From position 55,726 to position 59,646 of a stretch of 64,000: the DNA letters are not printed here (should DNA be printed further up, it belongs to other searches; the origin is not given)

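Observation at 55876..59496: GtrA-like flippase module, HprK-like P-loop kinase domain and GT-C glycosyltransferase encoded as a single 1206-aa polypeptide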

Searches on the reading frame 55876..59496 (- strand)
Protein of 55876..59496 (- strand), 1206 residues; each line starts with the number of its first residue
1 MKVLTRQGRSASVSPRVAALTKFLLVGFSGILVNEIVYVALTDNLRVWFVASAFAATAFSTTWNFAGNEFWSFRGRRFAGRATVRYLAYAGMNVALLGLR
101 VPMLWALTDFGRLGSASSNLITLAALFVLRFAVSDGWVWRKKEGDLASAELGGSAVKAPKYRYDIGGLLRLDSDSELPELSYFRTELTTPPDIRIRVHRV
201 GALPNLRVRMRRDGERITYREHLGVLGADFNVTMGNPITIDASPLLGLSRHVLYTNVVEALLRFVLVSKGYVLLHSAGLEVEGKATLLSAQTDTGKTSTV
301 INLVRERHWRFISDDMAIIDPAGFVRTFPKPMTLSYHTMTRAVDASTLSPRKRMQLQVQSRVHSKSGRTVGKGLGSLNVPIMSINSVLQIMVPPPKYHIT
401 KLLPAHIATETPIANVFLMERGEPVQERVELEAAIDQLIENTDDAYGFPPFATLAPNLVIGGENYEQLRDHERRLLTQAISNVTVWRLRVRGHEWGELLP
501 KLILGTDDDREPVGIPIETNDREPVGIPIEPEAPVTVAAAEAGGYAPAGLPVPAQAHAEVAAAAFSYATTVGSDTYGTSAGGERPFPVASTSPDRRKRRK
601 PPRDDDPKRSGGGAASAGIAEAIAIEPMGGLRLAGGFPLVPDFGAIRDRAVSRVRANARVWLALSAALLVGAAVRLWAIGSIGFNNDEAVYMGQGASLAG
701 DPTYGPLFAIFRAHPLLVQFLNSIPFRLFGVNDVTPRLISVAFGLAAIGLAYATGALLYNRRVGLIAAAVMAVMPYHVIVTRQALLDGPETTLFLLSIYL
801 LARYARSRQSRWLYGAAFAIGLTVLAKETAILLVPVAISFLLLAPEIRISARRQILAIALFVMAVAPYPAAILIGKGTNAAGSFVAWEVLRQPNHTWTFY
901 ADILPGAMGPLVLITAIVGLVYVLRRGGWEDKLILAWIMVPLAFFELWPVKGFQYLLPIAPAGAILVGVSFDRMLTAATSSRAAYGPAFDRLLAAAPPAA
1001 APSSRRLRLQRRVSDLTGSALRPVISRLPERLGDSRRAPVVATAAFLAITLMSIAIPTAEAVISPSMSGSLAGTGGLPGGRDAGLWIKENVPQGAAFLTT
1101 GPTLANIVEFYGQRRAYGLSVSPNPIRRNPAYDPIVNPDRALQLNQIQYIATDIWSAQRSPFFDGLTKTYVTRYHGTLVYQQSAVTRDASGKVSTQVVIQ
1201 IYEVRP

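Call 5: search_protein_families(library=pfam, proteins=[window:55876-59496:-], max_evalue=0.1)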
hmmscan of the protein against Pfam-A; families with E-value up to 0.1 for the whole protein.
window:55876-59496:- (1206 aa): 5 families
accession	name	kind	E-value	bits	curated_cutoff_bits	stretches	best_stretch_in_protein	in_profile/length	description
PF13231.12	PMT_2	-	2.5e-21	77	26.1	1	714-866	2-155/160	Dolichyl-phosphate-mannose-protein mannosyltransferase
PF04138.20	GtrA_DPMS_TM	-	1e-15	58.4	26.1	1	22-139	1-117/117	GtrA/DPMS, transmembrane domain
PF02366.24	PMT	-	3.3e-09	37.1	22.7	1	717-841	65-197/245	Dolichyl-phosphate-mannose-protein mannosyltransferase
PF03901.23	Glyco_transf_22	-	0.00019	21.2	23.8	1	736-979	83-339/414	Alg9-like mannosyltransferase family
PF11028.14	TMEM260-like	-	0.032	14.5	24.2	1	794-841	123-170/179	Protein O-mannosyl-transferase TMEM260-like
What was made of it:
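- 59080..59433 (-): GtrA/DPMS-type 4-TM domain (aa 22-139). PF04138 E 1e-15, 58.4 bits against a cut-off of 26.1, model positions 1-117 of 117 (call 5).
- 55879..57546 (-): GT-C glycosyltransferase (aa 651-1206): TM region plus C-terminal alpha/beta domain (~1080-1206). PMT_2 E 2.5e-21 (call 5).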

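Call 6: search_protein_families(library=ncbifam, proteins=[window:55876-59496:-], max_evalue=0.1)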
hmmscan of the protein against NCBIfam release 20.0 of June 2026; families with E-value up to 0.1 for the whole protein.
window:55876-59496:- (1206 aa): 7 families
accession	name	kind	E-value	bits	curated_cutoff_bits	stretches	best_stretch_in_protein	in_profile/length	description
TIGR03663.1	TIGR03663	subfamily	1e-08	34.6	126.25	1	665-853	5-192/435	flippase activity-associated protein Agl23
TIGR04352.1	HprK_rel_A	equivalog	5.4e-08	32.3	200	1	269-335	94-160/280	HprK-related kinase A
NF046093.1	AZOBR_p60025_fam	subfamily_domain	3.4e-05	23.2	150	1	710-863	89-229/232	AZOBR_p60025 family cell surface glycopolymer formation protein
NF009784.2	PRK13279.1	equivalog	0.0034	16.1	567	1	715-975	62-336/539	lipid IV(A) 4-amino-4-deoxy-L-arabinosyltransferase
TIGR04249.1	SCM_chp_ScmC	equivalog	0.0051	16.2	125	1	268-321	122-173/292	SynChlorMet cassette protein ScmC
TIGR00679.1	hpr-ser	equivalog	0.011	15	240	1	272-319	132-178/300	HPr(Ser) kinase/phosphatase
TIGR04154.1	archaeo_STT3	subfamily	0.048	12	450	0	736-853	98-234/831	oligosaccharyl transferase, archaeosortase A system-associated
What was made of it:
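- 57982..59034 (-): Conserved cytoplasmic P-loop domain (aa ~155-505), PEPCK/HprK fold. TIGR04352 E 5e-8 over aa 269-335 (call 6).
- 57547..57981 (-): Low-complexity linker (aa 506-650), presumed cytoplasmic, ending in a basic pre-TM segment. No family hit (calls 5, 6).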
